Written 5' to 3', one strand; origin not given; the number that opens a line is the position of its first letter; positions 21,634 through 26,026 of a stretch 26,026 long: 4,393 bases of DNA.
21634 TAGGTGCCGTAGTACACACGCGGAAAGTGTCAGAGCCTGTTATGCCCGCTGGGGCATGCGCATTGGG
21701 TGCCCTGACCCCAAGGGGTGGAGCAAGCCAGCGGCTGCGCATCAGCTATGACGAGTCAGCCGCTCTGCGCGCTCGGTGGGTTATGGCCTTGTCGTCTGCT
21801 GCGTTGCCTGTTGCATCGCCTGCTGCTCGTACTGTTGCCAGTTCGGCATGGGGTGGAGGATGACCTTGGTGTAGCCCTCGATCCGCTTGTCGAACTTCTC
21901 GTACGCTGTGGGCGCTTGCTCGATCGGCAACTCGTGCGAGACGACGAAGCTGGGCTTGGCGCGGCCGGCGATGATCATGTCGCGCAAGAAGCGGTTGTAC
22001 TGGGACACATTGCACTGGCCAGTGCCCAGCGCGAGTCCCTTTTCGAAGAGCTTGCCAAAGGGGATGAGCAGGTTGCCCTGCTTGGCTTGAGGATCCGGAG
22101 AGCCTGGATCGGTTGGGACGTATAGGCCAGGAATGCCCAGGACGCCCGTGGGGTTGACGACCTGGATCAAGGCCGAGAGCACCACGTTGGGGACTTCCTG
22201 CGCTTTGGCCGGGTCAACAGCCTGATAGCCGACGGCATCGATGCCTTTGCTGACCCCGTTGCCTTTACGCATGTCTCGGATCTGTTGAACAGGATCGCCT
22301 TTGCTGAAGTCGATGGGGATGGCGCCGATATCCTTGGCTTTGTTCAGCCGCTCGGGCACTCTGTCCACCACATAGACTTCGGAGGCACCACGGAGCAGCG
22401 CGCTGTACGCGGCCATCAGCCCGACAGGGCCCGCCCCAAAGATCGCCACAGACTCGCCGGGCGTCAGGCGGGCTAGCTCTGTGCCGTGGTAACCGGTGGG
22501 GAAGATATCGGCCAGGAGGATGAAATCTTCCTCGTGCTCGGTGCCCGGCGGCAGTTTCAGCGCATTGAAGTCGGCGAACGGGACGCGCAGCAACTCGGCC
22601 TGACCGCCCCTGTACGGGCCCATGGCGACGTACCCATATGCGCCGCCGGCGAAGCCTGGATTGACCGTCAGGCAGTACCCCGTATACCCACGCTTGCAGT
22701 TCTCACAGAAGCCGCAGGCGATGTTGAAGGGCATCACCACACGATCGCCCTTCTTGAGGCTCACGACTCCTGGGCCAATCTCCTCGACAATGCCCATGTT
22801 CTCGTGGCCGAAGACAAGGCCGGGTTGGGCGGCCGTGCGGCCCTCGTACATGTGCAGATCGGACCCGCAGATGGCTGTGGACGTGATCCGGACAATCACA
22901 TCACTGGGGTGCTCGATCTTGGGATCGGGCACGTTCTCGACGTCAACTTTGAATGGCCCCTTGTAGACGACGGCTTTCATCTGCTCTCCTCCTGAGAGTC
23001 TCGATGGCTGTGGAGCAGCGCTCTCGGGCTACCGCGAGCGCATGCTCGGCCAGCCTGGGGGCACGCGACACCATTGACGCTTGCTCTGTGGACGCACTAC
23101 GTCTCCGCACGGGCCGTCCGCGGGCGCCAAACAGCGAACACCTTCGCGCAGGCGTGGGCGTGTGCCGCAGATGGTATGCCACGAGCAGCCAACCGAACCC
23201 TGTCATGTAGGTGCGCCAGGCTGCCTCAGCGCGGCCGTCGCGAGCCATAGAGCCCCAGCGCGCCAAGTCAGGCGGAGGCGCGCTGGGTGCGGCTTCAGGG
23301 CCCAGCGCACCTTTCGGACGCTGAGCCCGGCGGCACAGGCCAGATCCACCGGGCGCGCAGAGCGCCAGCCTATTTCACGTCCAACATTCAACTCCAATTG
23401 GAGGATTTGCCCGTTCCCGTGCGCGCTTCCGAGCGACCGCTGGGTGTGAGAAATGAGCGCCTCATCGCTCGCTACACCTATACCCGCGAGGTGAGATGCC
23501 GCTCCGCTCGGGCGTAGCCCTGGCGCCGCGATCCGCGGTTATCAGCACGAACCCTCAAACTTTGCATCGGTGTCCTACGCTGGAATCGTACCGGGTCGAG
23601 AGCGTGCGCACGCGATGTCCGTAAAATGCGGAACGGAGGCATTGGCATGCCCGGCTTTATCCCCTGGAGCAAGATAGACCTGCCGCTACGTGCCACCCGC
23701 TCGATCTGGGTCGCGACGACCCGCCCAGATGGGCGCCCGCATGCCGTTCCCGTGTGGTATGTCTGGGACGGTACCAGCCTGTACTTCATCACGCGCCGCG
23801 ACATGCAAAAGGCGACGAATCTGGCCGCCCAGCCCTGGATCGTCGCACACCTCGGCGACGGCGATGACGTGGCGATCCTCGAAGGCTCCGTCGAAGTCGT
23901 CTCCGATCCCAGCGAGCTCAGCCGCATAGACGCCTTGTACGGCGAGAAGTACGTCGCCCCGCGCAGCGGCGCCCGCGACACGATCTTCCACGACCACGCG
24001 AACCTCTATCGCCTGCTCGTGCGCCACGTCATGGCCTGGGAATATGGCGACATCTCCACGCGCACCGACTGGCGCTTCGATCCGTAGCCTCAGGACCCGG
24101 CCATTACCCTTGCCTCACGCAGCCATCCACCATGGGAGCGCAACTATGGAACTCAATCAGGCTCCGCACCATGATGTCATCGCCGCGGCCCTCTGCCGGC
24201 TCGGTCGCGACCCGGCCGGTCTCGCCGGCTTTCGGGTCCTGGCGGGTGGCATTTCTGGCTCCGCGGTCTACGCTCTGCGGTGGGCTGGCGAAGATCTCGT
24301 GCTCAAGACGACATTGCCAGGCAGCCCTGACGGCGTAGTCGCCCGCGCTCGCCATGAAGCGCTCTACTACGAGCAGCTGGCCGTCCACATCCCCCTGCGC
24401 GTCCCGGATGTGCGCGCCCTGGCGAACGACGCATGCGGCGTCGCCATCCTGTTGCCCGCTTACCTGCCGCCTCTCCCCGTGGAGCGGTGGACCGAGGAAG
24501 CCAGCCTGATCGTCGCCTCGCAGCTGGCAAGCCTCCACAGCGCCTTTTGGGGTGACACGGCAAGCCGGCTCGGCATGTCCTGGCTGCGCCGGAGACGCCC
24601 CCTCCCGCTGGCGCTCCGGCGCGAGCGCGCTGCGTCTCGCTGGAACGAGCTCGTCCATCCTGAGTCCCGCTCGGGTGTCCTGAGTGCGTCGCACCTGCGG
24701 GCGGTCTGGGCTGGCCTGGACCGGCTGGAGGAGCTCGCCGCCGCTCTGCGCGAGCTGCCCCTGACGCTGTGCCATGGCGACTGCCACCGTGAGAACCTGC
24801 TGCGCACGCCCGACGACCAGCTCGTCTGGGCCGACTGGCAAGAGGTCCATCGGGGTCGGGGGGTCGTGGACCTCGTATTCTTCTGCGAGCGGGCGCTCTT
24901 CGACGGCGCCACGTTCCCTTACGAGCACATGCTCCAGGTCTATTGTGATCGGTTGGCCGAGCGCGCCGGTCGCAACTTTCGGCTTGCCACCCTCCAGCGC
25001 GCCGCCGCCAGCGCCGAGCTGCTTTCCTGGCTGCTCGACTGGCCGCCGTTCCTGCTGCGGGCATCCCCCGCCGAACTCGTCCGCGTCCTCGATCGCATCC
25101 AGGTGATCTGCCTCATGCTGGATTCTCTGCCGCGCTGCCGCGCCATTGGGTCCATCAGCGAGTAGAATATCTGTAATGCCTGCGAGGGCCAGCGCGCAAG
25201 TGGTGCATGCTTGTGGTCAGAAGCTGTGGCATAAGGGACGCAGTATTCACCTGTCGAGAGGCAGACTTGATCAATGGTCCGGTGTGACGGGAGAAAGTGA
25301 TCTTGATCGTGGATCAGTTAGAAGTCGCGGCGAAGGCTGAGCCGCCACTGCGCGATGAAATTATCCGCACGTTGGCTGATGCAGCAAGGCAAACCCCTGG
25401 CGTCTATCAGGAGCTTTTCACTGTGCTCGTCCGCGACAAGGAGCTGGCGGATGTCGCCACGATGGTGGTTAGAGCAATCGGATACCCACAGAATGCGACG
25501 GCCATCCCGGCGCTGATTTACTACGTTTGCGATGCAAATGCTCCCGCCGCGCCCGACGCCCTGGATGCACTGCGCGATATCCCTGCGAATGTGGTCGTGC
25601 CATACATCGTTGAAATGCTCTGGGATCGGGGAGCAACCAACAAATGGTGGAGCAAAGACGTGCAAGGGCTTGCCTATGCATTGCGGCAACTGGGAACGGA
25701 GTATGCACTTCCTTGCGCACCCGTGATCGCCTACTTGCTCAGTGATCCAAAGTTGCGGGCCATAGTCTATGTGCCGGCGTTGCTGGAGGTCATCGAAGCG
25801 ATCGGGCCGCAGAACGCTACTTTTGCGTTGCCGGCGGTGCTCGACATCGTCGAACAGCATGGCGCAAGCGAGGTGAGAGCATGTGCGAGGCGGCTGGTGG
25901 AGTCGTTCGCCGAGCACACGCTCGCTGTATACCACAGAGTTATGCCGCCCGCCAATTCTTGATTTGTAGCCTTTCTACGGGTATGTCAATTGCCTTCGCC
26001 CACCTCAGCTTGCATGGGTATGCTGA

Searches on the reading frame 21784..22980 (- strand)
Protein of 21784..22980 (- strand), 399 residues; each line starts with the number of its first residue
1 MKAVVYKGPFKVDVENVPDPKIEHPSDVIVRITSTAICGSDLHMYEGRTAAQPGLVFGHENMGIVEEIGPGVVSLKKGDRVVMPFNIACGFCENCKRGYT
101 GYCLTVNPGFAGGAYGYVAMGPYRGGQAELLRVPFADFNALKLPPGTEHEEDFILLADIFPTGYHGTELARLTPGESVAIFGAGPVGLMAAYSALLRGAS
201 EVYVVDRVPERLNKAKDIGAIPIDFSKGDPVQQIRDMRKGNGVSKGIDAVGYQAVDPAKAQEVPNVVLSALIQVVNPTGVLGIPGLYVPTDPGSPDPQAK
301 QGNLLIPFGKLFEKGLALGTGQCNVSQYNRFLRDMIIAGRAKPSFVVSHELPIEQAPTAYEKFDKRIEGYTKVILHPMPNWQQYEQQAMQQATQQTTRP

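Call 8: search_protein_families(library=pfam, proteins=[window:21784-22980:-], max_evalue=0.001)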
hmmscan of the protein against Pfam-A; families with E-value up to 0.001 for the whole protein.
window:21784-22980:- (399 aa): 4 families
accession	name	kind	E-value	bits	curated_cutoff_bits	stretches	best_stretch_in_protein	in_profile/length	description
PF08240.17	ADH_N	-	6.8e-25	87.8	23.5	1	25-137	2-98/104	Alcohol dehydrogenase GroES-like domain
PF00107.32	ADH_zinc_N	-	3.5e-11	43.6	31.8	1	185-254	1-70/129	Zinc-binding dehydrogenase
PF16912.11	Glu_dehyd_C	-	2e-06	27.9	34.9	1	176-367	32-205/211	Glucose dehydrogenase C-terminus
PF03486.20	HI0933_like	-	0.00059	19.8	50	0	177-216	2-40/244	HI0933-like protein Rossmann domain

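Call 81: search_protein_families(library=padloc, proteins=[window:21784-22980:-], max_evalue=0.001)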
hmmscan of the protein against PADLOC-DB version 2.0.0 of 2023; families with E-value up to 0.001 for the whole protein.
window:21784-22980:- (399 aa): 0 families

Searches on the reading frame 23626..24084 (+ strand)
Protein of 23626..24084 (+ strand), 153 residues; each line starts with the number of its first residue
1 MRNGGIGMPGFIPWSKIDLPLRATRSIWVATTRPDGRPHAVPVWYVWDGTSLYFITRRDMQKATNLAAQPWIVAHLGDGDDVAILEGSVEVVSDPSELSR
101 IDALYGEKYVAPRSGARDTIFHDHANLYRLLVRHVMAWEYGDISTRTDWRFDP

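Call 8: search_protein_families(library=pfam, proteins=[window:23626-24084:+], max_evalue=0.001)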
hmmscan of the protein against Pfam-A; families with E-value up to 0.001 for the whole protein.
window:23626-24084:+ (153 aa): 2 families
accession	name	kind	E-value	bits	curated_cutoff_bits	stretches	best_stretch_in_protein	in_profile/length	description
PF01243.27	PNPOx_N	-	8.9e-17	62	28.1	1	21-111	9-95/120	Pyridoxamine 5'-phosphate oxidase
PF12900.13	Pyridox_ox_2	-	1.7e-06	28.5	27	1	18-114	6-111/140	Pyridoxamine 5'-phosphate oxidase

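Call 81: search_protein_families(library=padloc, proteins=[window:23626-24084:+], max_evalue=0.001)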
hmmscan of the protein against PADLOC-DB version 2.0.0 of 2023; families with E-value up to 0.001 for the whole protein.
window:23626-24084:+ (153 aa): 0 families

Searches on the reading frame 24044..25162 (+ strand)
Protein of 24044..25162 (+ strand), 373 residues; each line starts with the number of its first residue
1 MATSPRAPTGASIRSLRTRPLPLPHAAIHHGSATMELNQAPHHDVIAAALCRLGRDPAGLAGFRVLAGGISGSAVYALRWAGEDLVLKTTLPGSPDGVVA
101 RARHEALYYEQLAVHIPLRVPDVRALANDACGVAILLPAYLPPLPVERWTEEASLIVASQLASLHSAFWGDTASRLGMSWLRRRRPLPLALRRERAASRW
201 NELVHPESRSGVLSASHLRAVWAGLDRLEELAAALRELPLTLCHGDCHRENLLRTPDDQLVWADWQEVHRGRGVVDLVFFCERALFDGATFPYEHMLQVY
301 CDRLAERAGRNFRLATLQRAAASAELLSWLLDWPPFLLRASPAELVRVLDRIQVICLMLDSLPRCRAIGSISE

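Call 8: search_protein_families(library=pfam, proteins=[window:24044-25162:+], max_evalue=0.001)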
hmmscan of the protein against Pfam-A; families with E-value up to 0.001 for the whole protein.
window:24044-25162:+ (373 aa): 2 families
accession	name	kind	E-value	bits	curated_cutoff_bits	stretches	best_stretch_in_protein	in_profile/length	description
PF01636.29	APH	-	1.8e-11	44.7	23.2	1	64-301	3-230/239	Phosphotransferase enzyme family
PF02958.26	EcKL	-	4.2e-05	23.5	22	1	226-306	201-287/294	Ecdysteroid kinase-like family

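Call 81: search_protein_families(library=padloc, proteins=[window:24044-25162:+], max_evalue=0.001)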
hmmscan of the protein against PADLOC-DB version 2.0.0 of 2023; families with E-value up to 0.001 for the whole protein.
window:24044-25162:+ (373 aa): 0 families

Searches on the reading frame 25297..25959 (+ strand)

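Call 8: search_protein_families(library=pfam, proteins=[window:25297-25959:+], max_evalue=0.001)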
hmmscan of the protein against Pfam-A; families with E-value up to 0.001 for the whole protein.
window:25297-25959:+ (221 aa): 1 family
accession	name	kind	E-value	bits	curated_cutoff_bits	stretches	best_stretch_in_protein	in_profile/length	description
PF13646.12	HEAT_2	-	1.2e-05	26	27.7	0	47-110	10-73/88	HEAT repeats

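Call 81: search_protein_families(library=padloc, proteins=[window:25297-25959:+], max_evalue=0.001)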
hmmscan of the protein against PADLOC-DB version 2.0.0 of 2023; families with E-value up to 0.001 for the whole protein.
window:25297-25959:+ (221 aa): 0 families
